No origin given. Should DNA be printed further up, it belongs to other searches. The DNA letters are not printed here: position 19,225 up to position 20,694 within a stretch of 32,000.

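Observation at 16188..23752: Sigma-54/YgeV-like-controlled operon dpaL-M24 hydrolase-BCCT-ygeY-ridA: a remodelled ygeXY module that looks like an uncharacterised import-and-degrade route ending at 2,3-diaminopropionate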

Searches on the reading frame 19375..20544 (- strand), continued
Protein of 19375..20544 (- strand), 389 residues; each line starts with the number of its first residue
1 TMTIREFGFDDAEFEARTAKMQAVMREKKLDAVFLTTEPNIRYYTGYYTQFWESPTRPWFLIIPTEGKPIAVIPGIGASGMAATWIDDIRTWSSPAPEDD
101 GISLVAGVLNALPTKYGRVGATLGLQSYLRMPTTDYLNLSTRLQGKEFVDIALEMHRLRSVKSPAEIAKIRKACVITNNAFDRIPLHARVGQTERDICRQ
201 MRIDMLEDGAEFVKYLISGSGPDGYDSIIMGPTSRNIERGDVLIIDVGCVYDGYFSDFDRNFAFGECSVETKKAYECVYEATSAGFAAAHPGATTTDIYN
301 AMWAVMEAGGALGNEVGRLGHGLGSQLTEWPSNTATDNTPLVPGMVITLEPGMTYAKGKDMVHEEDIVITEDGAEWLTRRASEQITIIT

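Call 61: search_dna_similar(query=P0001, collection=plasmids, mode=protein, max_rows=25, max_evalue=1e-20)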
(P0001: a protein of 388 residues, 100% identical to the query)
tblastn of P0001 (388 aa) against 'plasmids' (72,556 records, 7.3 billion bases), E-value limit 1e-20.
Records with a match: 129; places in all: 139; records where one place covers at least 80% of the query: 116.
Best place of each record, by identity: 60-80% 2; <60% 127.
By first word of the organism name: Rhizobium 14; Aliiroseovarius 8; Halorussus 8; Acinetobacter 8; Enterococcus 6; Vibrio 5; Sinorhizobium 5; Mesorhizobium 4; Haloterrigena 4; Neorhizobium 4; and 46 more.
By predicted mobility (MOB-suite, as given by PLSDB): non-mobilizable 103; conjugative 16; mobilizable 10.
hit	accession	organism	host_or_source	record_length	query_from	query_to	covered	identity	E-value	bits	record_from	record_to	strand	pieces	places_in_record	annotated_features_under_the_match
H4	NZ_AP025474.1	Vibrio cortegadensis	-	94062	7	387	98%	68.5%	7e-178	556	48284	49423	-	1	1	Xaa-Pro peptidase family protein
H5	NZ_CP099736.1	Photobacterium sp. TY1-4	single cells,sea water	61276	7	387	98%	55.6%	2e-143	456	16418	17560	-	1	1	Xaa-Pro peptidase family protein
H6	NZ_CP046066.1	Vibrio sp. THAF191d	pure culture,Surface of a polyethylene ...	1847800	7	388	98%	53.1%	2e-138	442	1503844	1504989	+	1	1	none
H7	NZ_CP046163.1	Vibrio sp. THAF191c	pure culture,Surface of a polyethylene ...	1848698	7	388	98%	53.1%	2e-138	442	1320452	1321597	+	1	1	none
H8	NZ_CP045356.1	Vibrio sp. THAF64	pure culture,Surface of a sandy ...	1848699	7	388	98%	53.1%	2e-138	442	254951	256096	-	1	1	none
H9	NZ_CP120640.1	Rhizobium sp. 32-5/1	Vicia cracca,cell cilture,root nodule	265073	1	387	100%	48.6%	1e-121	394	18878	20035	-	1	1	Xaa-Pro peptidase family protein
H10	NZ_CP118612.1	Ensifer adhaerens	Pure isolate,Rhizosphere of Cyperus ...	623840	1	387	100%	48.6%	6e-120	389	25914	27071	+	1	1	Xaa-Pro peptidase family protein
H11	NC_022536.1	Agrobacterium pusense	-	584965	1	388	100%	48.2%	1e-120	392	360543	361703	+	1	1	Xaa-Pro peptidase family protein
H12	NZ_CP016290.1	Rhizobium leguminosarum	Vavilovia formosa,cell culture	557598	1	387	100%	48.3%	3e-122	396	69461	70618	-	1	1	Xaa-Pro peptidase family protein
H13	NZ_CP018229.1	Rhizobium leguminosarum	Vavilovia formosa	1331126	1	387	100%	48.3%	3e-122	396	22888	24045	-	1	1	record has no annotation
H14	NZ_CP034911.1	Sinorhizobium alkalisoli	single cell,root nodule of Sesbania ...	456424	7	387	98%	48.8%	2e-120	390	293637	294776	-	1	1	Xaa-Pro peptidase family protein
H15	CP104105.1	Phaeobacter sp. G2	cell culture,Emiliania huxleyi RCC1216 ...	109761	5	387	99%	47.5%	1e-113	371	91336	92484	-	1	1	Xaa-Pro peptidase family protein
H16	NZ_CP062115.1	Aminobacter sp. SR38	bacterial pure culture,soil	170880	7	387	98%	46.5%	4e-118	384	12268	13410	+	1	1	Xaa-Pro peptidase family protein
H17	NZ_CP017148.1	Bosea vaviloviae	Vavilovia formosa,cell culture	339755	8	387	98%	46.3%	4e-106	350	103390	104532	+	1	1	Xaa-Pro peptidase family protein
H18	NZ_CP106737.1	Roseovarius pelagicus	cell culture,Arctic seawater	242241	7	387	98%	46.2%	4e-110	361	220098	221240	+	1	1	Xaa-Pro peptidase family protein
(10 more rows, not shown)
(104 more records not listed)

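Call 62: get_annotated_region(hit=H4, flank=9000)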
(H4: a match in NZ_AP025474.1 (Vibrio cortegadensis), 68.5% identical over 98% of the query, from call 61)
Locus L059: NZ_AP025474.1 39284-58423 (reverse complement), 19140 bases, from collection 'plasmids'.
description: Vibrio cortegadensis strain CECT 7227 plasmid p1, complete sequence
organism: Vibrio cortegadensis (NCBI taxid 1328770)
taxonomy: Bacteria; Pseudomonadota; Gammaproteobacteria; Vibrionales; Vibrionaceae; Vibrio; Vibrio cortegadensis
host: -; source: -; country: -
typing (MOB-suite, as given by PLSDB): non-mobilizable
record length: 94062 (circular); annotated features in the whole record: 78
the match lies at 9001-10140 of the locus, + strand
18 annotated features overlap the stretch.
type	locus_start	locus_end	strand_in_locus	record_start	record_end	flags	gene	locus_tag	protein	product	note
CDS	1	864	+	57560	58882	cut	-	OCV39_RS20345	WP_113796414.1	TRAP transporter large permease subunit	GO:0015740 - C4-dicarboxylate transport [Evidence IEA]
CDS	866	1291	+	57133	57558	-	-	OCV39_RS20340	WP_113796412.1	universal stress protein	-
CDS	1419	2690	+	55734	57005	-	gabT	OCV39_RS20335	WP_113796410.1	4-aminobutyrate--2-oxoglutarate transaminase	GO:0009450 - gamma-aminobutyric acid catabolic process [Evidence IEA]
CDS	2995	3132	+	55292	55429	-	-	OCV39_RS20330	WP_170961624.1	hypothetical protein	-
CDS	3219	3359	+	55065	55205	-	-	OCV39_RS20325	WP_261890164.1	hypothetical protein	-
CDS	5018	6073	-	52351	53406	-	arsB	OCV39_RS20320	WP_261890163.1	ACR3 family arsenite efflux transporter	-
CDS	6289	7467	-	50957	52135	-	dpaL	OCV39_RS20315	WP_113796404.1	diaminopropionate ammonia-lyase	-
CDS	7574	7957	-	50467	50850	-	-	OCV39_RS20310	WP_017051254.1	RidA family protein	-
CDS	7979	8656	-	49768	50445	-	-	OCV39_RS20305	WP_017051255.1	PAS domain-containing protein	-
CDS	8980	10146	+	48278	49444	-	-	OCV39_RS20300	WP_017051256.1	Xaa-Pro peptidase family protein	GO:0006508 - proteolysis [Evidence IEA]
CDS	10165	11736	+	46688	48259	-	-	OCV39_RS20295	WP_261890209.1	BCCT family transporter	GO:0071705 - nitrogen compound transport [Evidence IEA]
CDS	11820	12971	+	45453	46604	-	-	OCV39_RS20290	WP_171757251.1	M20 aminoacylase family protein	-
CDS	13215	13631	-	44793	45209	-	-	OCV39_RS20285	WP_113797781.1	MarR family transcriptional regulator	-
CDS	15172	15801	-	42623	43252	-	-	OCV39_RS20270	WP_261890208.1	hypothetical protein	-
CDS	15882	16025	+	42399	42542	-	-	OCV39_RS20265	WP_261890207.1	hypothetical protein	-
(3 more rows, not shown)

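Call 63: get_annotated_region(hit=H5, flank=9000)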
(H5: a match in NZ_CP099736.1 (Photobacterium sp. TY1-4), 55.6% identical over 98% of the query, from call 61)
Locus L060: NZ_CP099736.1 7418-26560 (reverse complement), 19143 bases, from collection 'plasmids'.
description: Photobacterium sp. TY1-4 plasmid unnamed1, complete sequence
organism: Photobacterium sp. TY1-4 (NCBI taxid 2899122)
taxonomy: Bacteria; Pseudomonadota; Gammaproteobacteria; Vibrionales; Vibrionaceae; Photobacterium; Photobacterium sp. TY1-4
host: -; source: single cells,sea water; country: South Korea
typing (MOB-suite, as given by PLSDB): non-mobilizable
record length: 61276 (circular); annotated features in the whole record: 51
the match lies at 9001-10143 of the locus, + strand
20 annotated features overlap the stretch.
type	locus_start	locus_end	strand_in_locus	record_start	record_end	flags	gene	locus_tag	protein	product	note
CDS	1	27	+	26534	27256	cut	-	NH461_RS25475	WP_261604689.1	hypothetical protein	-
CDS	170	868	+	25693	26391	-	-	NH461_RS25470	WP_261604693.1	hypothetical protein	-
CDS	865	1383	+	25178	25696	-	-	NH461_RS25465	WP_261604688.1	metal-dependent hydrolase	-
CDS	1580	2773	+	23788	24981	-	-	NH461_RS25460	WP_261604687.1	diaminopropionate ammonia-lyase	-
CDS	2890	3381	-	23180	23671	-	-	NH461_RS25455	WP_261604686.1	Lrp/AsnC family transcriptional regulator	-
CDS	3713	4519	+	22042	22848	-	-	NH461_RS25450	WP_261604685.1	Asp/Glu racemase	-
CDS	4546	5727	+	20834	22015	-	-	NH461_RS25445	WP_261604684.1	M20 aminoacylase family protein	-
CDS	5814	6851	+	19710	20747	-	dctP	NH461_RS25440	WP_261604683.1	TRAP transporter substrate-binding protein DctP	GO:0055085 - transmembrane transport [Evidence IEA]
CDS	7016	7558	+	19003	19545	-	-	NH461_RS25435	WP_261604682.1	TRAP transporter small permease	GO:0015740 - C4-dicarboxylate transport [Evidence IEA]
CDS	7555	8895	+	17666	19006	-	-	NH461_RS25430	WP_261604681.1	TRAP transporter large permease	GO:0008643 - carbohydrate transport [Evidence IEA]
CDS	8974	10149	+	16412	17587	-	-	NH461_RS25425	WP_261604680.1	Xaa-Pro peptidase family protein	GO:0006508 - proteolysis [Evidence IEA]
CDS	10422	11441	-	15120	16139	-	-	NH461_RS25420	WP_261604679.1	hypothetical protein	-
CDS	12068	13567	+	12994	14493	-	-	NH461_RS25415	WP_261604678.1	tyrosinase family protein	-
CDS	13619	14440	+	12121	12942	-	-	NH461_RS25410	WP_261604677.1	DUF2182 domain-containing protein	-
CDS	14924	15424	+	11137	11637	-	-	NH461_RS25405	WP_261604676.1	hypothetical protein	-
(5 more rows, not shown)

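Call 72: search_solved_structures(query=L001:16719-18179:+, max_evalue=0.00001)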
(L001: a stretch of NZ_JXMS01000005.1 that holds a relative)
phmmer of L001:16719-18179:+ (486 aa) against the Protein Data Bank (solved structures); distinct sequences matched with E-value up to 0.00001: 89 (the best 60 are shown).
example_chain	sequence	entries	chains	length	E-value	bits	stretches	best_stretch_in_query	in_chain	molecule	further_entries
7n2t_A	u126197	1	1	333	9.6e-24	87.1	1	73-331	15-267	Cysteine synthase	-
4aec_A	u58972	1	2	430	5.5e-21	78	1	73-330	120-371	CYSTEINE SYNTHASE, MITOCHONDRIAL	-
6c2h_A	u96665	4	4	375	2.7e-19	72.4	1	84-391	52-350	Cystathionine beta-synthase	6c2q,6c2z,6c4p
2isq_A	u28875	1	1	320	9.7e-19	70.6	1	80-330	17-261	Cysteine synthase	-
1z7w_A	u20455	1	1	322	9.7e-19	70.6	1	79-330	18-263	Cysteine synthase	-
8srt_A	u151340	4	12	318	1.2e-18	70.3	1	73-331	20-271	Cysteine synthase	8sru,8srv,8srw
8t2c_A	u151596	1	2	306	1.3e-18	70.2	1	73-331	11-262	Cysteine synthase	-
1z7y_A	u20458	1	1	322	2.5e-18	69.2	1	112-330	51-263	Cysteine synthase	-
2egu_A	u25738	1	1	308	1.1e-17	67.1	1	121-324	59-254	Cysteine synthase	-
3vbe_A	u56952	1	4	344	7e-17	64.5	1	79-331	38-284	beta-cyanoalnine synthase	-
4i1y_A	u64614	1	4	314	7.8e-17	64.3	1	73-331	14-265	Cysteine synthase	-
3rr2_A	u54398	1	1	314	9e-17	64.1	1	73-331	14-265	Cysteine synthase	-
9rj1_A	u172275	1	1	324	9.1e-17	64.1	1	121-331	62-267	Cysteine synthase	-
3fca_A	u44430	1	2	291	1.4e-16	63.5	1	129-331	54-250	Cysteine synthase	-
1o58_A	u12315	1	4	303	1.6e-16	63.3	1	129-331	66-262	O-acetylserine sulfhydrylase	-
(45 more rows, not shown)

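Call 74: predict_structure(alignment_id=A1)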
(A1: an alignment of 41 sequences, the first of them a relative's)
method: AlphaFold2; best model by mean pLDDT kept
length: 388 residues; sequences in the alignment: 41
mean_pLDDT: 87.5   pTM: 0.84
mean pLDDT of the five models: 87.5, 86.7, 85.7, 83.9, 82.8
residues with pLDDT >= 90: 224; 70-90: 125; 50-70: 32; < 50: 7
segments of 3 or more residues with pLDDT < 50: 1-3
pLDDT, mean of each block of 10 residues (from residue 1): 59 90 96 87 82 77 96 90 93 84 96 95 71 89 94 84 89 96 96 96 94 88 76 93 91 87 93 96 96 91 94 69 51 78 90 89 93 95 93
secondary structure, 60 per line:
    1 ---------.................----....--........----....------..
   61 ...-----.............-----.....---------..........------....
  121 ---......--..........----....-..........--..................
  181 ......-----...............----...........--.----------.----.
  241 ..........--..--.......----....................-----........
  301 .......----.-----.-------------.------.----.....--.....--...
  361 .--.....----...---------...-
elements in order: H10-26 E31-34 H37-44 H49-52 E59-63 E69-73 H74-81 E87-91 H101-110 E117-120 H124-129 H132-141 E146-149 H151-159 H163-186 H193-206 E211-221 E240-250 E257-263 H268-287 H294-307 E344-348 E351-355 E358-361 E364-368 E373-375 E385-387

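Call 76: fold_search(model_id=the predicted structure, library=pdb)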
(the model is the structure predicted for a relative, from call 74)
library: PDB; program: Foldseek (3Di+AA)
matches with E <= 10: 467; with E <= 0.001: 253
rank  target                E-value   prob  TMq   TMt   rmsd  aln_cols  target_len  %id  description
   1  4ege                  9.9e-31  1.00  0.84  0.88   2.8       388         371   28  Crystal Structure of Dipeptidase PepE from Mycobacterium ulcerans (released 2012-04-25)
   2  1wy2_B                5.2e-29  1.00  0.79  0.88   2.9       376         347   27  Crystal Structure of the Prolidase from Pyrococcus horikoshii OT3 (released 2005-02-22)
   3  1wy2_A                6.6e-29  1.00  0.79  0.87   2.9       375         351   27  Crystal Structure of the Prolidase from Pyrococcus horikoshii OT3 (released 2005-02-22)
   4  2zsg_B                1.1e-28  1.00  0.76  0.83   3.5       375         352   25  Crystal structure of X-Pro aminopeptidase from Thermotoga maritima MSB8 (released 2008-10-14)
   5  2zsg_A                2.3e-28  1.00  0.81  0.87   2.8       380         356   25  Crystal structure of X-Pro aminopeptidase from Thermotoga maritima MSB8 (released 2008-10-14)
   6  4fkc                  2.9e-28  1.00  0.86  0.89   2.8       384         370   25  Recombinant prolidase from Thermococcus sibiricus (released 2012-11-07)
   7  5cde_A                3.3e-28  1.00  0.86  0.84   2.7       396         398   24  R372A mutant of Xaa-Pro dipeptidase from Xanthomonas campestris (released 2016-09-14)
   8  4r60_A                4.8e-28  1.00  0.86  0.84   2.7       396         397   24  Crystal Structure of Xaa-Pro dipeptidase from Xanthomonas campestris (released 2014-09-17)
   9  1pv9_A                6.0e-28  1.00  0.76  0.87   3.3       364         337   26  Prolidase from Pyrococcus furiosus (released 2004-03-23)
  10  5cnx_A                1.4e-27  1.00  0.79  0.85   3.1       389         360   23  Crystal structure of Xaa-Pro aminopeptidase from Escherichia coli K12 (released 2016-07-20)
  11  6xmr_A                1.6e-27  1.00  0.78  0.83   3.5       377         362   23  X-ray crystallographic structure model of Lactococcus lactis prolidase mutant H38S (released 2020-07-15)
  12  1kp0_A                2.3e-27  1.00  0.83  0.81   3.4       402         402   22  The Crystal Structure Analysis of Creatine Amidinohydrolase from Actinobacillus (released 2002-07-31)
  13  5fcf_B                2.7e-27  1.00  0.86  0.85   2.7       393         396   24  Crystal Structure of Xaa-Pro dipeptidase from Xanthomonas campestris, phosphate and Mn bound (released 2016-12-07)
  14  6yo9_A                2.7e-27  1.00  0.82  0.80   3.2       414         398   21  Product bound structure of the Ectoine utilization protein EutD (DoeA) from Halomonas elongata (released 2020-05-20)
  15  5giu                  2.9e-27  1.00  0.80  0.88   3.0       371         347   25  Crystal structure of Xaa-Pro peptidase from Deinococcus radiodurans, metal-free active site (released 2017-06-28)
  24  6twk_A                1.8e-26  1.00  0.83  0.82   3.2       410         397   21  Substrate bound structure of the Ectoine utilization protein EutD (DoeA) from Halomonas elongata (released 2020-05-20)
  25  6twk_B                1.8e-26  1.00  0.84  0.82   3.2       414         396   21  Substrate bound structure of the Ectoine utilization protein EutD (DoeA) from Halomonas elongata (released 2020-05-20)
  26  6twj_A                2.1e-26  1.00  0.81  0.81   3.7       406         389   21  Apo structure of the Ectoine utilization protein EutD (DoeA) from Halomonas elongata (released 2020-05-20)
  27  7k3u_A                2.3e-26  1.00  0.79  0.84   3.3       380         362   22  X-ray crystallographic structure model of Lactococcus lactis prolidase mutant R293S (released 2020-09-23)
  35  6twj_B                1.3e-25  1.00  0.81  0.81   3.5       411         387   20  Apo structure of the Ectoine utilization protein EutD (DoeA) from Halomonas elongata (released 2020-05-20)
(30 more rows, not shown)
